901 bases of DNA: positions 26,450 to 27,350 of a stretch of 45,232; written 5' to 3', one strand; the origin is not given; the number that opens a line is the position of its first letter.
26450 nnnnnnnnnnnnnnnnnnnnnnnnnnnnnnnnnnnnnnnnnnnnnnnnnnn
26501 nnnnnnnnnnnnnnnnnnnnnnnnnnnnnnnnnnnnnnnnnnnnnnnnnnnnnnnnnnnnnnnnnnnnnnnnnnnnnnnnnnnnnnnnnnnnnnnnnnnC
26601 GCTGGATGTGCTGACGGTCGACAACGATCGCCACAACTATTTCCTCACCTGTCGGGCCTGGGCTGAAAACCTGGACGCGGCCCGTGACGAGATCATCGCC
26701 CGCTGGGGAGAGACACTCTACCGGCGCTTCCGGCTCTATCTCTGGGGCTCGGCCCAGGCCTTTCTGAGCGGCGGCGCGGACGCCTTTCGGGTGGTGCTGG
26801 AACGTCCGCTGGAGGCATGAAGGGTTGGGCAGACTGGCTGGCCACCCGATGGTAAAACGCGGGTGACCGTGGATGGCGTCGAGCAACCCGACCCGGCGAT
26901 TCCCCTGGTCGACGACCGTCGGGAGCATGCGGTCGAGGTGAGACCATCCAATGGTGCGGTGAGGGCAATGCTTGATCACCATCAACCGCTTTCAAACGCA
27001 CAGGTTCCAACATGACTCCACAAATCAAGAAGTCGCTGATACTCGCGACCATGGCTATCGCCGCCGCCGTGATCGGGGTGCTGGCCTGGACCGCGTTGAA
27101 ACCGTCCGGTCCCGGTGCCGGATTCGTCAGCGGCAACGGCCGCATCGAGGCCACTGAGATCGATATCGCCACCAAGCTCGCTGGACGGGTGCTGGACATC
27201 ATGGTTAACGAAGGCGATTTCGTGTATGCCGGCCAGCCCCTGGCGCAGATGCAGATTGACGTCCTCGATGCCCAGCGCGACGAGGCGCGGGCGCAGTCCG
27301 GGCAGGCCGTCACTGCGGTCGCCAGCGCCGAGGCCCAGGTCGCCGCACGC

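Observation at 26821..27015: Orphan 3' end of a second glucan-synthase gene, still ATGA-coupled to the downstream ABC operon: scar delimiting a ~13-kb accretion zone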

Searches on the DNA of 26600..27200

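Call 57: search_rna_families(source=window, start=26600, end=27200, threshold=evalue, max_evalue=1)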
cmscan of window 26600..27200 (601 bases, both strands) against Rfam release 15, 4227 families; matches with E-value up to 1: 0.
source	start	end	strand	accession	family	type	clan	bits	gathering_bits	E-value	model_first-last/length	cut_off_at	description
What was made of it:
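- On Known structured RNA (Rfam): No Rfam match at E<=1 in 26600-27200 (call 57).
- No Rfam match (call 57).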

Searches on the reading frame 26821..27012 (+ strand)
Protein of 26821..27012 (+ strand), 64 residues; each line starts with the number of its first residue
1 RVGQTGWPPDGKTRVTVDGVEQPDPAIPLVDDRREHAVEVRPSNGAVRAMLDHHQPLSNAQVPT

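Call 24: find_homologous_proteins(query=window:26821-27012:+, max_evalue=10)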
Query seq(64 aa) (64 aa): 19 proteins with E <= 10 among 19 candidates.
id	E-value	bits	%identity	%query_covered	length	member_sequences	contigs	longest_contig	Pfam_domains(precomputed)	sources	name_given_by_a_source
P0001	1.3e-11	62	67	80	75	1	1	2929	-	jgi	-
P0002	7.5e-9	53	64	73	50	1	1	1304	-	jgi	jgi:hypothetical protein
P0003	5.3e-7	47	78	50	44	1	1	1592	-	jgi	jgi:hypothetical protein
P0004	1.1e-6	46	87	47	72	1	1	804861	PF03633.21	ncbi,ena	-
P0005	5.3e-6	44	67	66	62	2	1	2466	-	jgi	jgi:cyclic beta-1,2-glucan synthetase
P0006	5.7e-6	44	80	47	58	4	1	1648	-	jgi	jgi:hypothetical protein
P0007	1.0e-5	43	71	55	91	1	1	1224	PF03633.21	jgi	jgi:cellobiose phosphorylase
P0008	2.3e-5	42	66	63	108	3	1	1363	PF03633.21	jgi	jgi:cellobiose phosphorylase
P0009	3.6e-5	42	74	53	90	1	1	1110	PF03633.21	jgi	jgi:cellobiose phosphorylase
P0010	7.0e-5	41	68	63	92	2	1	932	PF03633.21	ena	-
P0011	1.3e-4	40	60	63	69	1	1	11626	-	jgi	jgi:hypothetical protein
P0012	2.7e-4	39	70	52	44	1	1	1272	-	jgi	jgi:hypothetical protein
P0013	2.8e-4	39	68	63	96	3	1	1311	PF03633.21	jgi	jgi:cellobiose phosphorylase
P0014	3.2e-4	39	89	42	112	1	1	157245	PF03633.21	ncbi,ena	-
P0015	1.1e-3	37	80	47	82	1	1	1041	PF03633.21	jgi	jgi:cellobiose phosphorylase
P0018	2.3e-3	36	76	45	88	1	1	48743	-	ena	-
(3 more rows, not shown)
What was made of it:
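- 26854..26943 (+): Core of the ndvB 3' relic (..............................), homologous to residues ~2858-2887 of the intact NdvB. Database hits are all NdvB/GH94 C-termini, the best being P0001 at E=1.3e-11 (call 24).
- On ndvB/cgs gene (functional cyclic beta-1,2-glucan synthase): Best database hits are NdvB/GH94 C-termini, E down to 1.3e-11 (call 24).
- E=1.3e-11 against 5.8 billion proteins (call 24).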

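Call 26: find_encoding_contigs(protein=P0001, flank=10000, max_places=4)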
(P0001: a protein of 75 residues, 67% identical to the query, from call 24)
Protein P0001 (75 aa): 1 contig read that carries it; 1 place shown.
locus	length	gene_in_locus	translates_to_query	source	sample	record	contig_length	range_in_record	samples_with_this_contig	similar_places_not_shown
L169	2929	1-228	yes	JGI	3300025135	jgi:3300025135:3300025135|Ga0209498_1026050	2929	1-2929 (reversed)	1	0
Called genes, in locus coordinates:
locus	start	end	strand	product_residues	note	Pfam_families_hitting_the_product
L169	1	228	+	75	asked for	?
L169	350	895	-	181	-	-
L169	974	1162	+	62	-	-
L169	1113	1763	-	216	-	PF02661:Fic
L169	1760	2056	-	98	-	PF04313:HSDR_N (faint)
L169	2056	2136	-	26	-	-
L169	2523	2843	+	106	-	-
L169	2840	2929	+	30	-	?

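Call 27: find_encoding_contigs(protein=P0002, flank=10000, max_places=4)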
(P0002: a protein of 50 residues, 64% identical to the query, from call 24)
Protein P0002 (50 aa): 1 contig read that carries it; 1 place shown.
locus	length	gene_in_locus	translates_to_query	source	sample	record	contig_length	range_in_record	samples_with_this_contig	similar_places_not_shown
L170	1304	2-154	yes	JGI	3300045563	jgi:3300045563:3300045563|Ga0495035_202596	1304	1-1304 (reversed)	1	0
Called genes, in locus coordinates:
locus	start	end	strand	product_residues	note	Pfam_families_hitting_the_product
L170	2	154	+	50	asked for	?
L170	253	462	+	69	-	PF10047:DUF2281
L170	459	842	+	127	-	PF01850:PIN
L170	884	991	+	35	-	-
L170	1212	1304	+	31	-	?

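Call 28: find_encoding_contigs(protein=P0004, flank=10000, max_places=4)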
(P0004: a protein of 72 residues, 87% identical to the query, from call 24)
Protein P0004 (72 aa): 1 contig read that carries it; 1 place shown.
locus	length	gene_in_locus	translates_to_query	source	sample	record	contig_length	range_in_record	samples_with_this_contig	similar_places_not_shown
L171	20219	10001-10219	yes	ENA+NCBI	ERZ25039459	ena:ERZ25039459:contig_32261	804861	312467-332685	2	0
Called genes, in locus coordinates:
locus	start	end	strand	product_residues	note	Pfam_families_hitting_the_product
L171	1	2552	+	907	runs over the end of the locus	PF13385:Laminin_G_3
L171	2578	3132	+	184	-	PF00963:Cohesin (faint)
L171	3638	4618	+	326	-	PF13173:AAA_14, PF13635:DUF4143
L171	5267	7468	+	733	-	PF06165:GH94_b-supersand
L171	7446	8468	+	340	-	PF17167:Glyco_hydro_94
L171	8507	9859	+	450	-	PF05598:DUF772, PF01609:DDE_Tnp_1, PF13751:DDE_Tnp_1_6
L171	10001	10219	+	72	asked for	PF03633:Glyco_hydro_65C (weak)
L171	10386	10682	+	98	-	PF01909:NTP_transf_2, PF18765:Polbeta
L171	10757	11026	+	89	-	PF01934:HepT-like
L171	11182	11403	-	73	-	-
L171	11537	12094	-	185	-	PF14706:Tnp_DNA_bind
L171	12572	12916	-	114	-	-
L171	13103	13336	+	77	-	-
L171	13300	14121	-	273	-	PF13545:HTH_Crp_2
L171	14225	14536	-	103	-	PF04972:BON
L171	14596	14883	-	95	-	-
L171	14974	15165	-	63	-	PF28077:THIVI_2564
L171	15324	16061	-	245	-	PF00027:cNMP_binding, PF13545:HTH_Crp_2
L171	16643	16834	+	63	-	PF28077:THIVI_2564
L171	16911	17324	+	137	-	PF05239:PRC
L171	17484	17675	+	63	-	PF28077:THIVI_2564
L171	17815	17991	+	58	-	PF05532:CsbD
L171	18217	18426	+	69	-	-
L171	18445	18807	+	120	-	-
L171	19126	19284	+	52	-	PF11752:DUF3309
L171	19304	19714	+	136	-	PF04972:BON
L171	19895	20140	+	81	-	-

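Call 31: find_encoding_contigs(protein=P0014, flank=8000, max_places=3)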
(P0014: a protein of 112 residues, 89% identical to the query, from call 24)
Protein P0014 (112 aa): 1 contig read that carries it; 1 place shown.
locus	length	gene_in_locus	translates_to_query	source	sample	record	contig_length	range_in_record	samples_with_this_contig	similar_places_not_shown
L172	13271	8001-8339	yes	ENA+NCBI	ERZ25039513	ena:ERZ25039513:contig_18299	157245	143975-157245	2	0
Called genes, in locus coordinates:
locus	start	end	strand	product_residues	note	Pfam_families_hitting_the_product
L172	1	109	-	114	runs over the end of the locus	-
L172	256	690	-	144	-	PF01261:AP_endonuc_2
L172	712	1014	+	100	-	-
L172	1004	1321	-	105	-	PF02618:YceG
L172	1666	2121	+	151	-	-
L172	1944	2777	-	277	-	-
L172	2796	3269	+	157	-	-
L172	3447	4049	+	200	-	PF10091:Glycoamylase (weak)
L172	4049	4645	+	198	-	PF10091:Glycoamylase (weak), PF06165:GH94_b-supersand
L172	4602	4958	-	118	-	-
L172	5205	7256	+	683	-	PF06165:GH94_b-supersand, PF17167:Glyco_hydro_94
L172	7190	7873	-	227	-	-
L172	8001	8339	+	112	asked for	PF03633:Glyco_hydro_65C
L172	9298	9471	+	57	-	-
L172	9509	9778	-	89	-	PF02604:PhdYeFM_antitox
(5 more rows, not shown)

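Call 32: find_encoding_contigs(protein=P0018, flank=8000, max_places=3)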
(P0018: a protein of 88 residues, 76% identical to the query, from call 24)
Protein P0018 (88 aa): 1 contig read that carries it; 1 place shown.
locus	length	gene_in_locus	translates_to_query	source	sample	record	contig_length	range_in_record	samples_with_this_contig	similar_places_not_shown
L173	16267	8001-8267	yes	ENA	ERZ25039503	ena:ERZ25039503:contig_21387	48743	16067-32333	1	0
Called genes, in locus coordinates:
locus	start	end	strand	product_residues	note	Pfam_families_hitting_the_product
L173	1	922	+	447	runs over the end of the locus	-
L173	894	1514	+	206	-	-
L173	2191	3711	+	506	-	-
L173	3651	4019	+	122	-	PF10091:Glycoamylase (weak)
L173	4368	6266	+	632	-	-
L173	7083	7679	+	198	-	PF17167:Glyco_hydro_94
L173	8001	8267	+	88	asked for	-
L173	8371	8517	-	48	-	PF18919:DUF5670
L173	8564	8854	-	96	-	-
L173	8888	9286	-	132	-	-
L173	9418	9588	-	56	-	-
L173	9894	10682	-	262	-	PF04773:FecR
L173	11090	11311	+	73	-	-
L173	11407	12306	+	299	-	-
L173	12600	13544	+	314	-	PF03109:ABC1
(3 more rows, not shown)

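Call 33: find_encoding_contigs(protein=P0011, flank=8000, max_places=3)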
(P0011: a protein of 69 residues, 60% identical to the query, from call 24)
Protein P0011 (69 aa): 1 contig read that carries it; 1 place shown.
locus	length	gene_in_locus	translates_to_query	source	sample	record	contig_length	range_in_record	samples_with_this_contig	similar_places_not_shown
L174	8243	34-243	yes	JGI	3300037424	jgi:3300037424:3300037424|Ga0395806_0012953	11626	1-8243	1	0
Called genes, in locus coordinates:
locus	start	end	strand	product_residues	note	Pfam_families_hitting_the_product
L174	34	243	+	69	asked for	-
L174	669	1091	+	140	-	-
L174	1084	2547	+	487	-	PF00154:RecA_N (faint), PF06745:ATPase, PF13481:AAA_25, PF05625:PAXNEB (weak), PF03796:DnaB_C (weak), PF06745:ATPase, PF13481:AAA_25 (weak), PF23442:DUF7125, +12 more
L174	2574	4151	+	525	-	PF00512:HisKA, PF02518:HATPase_c, PF13581:HATPase_c_2 (weak), PF00072:Response_reg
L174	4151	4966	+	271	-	PF00072:Response_reg, PF13426:PAS_9 (weak)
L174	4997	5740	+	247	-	PF13545:HTH_Crp_2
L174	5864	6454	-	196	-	-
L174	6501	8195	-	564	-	PF13084:DUF3943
